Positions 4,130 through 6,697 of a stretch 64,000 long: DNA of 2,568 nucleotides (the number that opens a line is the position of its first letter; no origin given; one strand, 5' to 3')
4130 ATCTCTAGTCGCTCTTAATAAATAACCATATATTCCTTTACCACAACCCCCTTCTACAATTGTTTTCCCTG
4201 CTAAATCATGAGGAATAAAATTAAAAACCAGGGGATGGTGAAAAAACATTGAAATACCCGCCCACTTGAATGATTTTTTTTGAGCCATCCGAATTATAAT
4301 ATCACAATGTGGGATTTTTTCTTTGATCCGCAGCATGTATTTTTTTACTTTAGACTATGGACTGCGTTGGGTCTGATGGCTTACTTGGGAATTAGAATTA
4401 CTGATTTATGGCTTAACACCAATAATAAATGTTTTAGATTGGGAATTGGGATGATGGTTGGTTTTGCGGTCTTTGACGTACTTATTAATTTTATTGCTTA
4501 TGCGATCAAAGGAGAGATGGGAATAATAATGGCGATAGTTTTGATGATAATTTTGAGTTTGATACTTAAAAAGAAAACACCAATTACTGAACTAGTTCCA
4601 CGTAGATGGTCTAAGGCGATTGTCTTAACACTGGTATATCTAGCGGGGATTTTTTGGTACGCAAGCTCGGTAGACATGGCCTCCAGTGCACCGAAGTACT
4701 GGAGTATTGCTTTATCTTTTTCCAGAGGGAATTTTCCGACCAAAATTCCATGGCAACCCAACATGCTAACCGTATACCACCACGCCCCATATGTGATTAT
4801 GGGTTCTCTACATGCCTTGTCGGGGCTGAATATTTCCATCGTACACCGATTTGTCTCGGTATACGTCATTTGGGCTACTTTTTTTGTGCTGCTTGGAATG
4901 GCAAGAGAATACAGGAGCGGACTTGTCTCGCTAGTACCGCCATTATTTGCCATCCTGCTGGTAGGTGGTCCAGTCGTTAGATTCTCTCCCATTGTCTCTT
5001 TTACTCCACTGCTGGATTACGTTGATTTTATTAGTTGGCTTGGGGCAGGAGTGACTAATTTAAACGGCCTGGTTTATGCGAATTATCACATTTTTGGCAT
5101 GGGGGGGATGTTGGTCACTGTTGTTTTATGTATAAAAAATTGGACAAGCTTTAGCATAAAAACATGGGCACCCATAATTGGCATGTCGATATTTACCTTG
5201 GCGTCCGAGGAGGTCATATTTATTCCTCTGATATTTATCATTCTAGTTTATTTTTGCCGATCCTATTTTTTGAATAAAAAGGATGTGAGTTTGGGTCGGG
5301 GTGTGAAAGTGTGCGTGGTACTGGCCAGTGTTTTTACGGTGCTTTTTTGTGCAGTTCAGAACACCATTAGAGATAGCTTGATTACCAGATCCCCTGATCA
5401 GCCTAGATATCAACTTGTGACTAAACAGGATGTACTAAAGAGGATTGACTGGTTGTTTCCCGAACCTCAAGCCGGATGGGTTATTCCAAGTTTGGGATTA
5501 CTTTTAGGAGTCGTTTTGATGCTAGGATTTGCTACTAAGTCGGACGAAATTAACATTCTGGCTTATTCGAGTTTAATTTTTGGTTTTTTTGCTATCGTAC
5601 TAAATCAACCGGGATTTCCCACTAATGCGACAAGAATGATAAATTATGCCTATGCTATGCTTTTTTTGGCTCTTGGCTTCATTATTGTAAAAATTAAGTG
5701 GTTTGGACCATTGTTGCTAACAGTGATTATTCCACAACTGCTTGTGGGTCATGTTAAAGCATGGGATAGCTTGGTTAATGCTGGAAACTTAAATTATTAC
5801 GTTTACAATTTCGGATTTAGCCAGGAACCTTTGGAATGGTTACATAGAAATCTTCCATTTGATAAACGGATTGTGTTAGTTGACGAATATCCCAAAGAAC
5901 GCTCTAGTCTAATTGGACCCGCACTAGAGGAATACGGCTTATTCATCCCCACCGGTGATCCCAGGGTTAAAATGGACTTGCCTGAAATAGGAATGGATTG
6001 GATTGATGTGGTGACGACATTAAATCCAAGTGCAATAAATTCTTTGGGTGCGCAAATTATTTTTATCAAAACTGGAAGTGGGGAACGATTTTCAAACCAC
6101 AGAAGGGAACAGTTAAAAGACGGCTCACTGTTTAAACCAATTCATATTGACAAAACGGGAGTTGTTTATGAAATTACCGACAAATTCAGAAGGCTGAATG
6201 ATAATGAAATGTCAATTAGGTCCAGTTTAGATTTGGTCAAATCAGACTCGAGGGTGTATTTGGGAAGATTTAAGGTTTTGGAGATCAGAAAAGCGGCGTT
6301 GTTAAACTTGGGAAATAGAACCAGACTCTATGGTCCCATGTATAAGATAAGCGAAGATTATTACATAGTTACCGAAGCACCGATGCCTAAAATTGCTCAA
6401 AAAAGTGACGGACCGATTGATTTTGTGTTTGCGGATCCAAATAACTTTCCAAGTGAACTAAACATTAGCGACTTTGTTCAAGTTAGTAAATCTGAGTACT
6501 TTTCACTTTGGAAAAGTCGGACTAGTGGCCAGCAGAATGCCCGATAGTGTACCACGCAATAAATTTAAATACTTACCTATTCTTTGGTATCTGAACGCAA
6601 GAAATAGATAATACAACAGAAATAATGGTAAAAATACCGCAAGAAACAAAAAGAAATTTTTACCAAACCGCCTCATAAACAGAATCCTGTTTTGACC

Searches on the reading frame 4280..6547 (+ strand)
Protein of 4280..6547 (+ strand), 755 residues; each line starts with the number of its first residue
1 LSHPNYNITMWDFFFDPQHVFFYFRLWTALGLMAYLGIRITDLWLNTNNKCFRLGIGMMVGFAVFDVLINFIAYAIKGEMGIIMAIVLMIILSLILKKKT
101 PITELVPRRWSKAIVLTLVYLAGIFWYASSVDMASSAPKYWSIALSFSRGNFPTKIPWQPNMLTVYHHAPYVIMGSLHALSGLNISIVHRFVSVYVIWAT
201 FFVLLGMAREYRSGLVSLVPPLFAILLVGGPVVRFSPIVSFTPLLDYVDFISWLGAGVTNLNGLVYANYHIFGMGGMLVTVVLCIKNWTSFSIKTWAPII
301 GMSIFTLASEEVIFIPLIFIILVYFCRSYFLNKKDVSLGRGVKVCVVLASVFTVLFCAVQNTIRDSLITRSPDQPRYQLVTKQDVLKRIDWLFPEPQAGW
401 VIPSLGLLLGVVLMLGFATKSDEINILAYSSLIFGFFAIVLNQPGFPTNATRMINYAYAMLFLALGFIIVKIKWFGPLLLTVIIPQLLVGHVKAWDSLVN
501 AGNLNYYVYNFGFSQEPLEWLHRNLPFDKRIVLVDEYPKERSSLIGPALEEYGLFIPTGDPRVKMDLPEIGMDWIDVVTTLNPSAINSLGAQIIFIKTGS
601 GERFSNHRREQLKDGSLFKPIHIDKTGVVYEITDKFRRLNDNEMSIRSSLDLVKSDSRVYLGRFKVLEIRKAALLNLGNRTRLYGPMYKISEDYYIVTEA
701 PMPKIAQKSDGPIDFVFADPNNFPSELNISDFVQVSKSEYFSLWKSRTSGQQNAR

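Call 6: search_protein_families(library=pfam, proteins=[window:4280-6547:+], max_evalue=0.001)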
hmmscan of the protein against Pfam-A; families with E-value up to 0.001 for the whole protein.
window:4280-6547:+ (755 aa): 0 families

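Call 26: search_protein_families(library=pfam, proteins=[window:4280-6547:+], max_evalue=5)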
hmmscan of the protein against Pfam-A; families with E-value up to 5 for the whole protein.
window:4280-6547:+ (755 aa): 1 family
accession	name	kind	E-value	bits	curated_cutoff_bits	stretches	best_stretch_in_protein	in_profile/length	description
PF11833.13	CPP1-like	-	4.6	7.3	28.4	1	300-367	106-169/196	Protein CHAPERONE-LIKE PROTEIN OF POR1-like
